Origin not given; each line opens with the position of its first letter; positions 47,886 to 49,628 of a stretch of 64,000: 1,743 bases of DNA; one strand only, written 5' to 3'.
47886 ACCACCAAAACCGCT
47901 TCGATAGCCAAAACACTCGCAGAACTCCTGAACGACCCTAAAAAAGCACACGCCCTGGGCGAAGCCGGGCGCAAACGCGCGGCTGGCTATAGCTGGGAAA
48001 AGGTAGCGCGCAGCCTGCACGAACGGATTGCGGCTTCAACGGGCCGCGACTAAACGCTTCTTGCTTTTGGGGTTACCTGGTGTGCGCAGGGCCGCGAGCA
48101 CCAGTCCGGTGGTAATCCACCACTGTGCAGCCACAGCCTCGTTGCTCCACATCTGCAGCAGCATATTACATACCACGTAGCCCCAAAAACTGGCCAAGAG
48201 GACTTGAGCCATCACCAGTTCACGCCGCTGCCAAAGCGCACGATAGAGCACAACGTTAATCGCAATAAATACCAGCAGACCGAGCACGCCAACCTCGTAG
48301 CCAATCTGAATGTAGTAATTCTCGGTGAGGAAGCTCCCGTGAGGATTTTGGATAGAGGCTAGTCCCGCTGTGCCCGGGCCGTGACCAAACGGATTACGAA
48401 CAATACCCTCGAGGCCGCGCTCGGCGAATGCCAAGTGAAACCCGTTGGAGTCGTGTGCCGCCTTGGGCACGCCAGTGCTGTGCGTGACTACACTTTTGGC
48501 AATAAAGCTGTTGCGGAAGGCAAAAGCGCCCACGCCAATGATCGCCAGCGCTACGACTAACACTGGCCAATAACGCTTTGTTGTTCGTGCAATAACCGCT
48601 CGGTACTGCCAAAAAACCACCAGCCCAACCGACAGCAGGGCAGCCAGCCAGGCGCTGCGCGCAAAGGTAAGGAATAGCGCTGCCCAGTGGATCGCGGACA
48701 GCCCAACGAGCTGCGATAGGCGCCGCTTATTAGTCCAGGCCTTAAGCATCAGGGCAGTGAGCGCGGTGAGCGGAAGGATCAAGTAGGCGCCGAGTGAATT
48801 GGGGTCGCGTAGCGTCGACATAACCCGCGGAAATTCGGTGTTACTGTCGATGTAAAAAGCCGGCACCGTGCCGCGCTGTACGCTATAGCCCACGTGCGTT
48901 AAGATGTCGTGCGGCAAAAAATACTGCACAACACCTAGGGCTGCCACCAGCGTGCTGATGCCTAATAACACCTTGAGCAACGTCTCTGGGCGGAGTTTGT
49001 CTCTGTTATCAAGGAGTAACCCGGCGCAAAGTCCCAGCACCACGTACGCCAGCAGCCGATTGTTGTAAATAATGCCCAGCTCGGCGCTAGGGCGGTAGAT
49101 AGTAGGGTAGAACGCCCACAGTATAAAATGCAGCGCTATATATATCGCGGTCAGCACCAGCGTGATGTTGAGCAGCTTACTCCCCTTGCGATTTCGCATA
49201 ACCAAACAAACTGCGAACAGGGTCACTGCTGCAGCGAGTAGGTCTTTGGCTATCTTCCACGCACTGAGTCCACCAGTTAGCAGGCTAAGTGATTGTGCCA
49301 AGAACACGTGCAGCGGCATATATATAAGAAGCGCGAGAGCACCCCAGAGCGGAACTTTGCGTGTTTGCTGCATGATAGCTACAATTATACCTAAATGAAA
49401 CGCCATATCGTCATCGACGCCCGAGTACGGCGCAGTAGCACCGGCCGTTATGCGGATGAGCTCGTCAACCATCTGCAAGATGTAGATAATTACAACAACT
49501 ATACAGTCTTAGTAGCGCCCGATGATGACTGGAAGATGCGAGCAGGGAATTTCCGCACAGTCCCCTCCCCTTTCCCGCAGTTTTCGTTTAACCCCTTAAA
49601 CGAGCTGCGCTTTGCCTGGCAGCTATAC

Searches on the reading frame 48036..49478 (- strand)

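Call 30: search_protein_families(library=pfam, proteins=[window:48036-49478:-], max_evalue=0.00001)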
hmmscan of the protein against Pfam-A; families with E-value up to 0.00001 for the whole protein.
window:48036-49478:- (480 aa): 1 family
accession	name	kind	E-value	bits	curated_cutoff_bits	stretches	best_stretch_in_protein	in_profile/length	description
PF04932.20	Wzy_C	-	2.3e-13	50.6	31.7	1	262-405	4-149/149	O-Antigen ligase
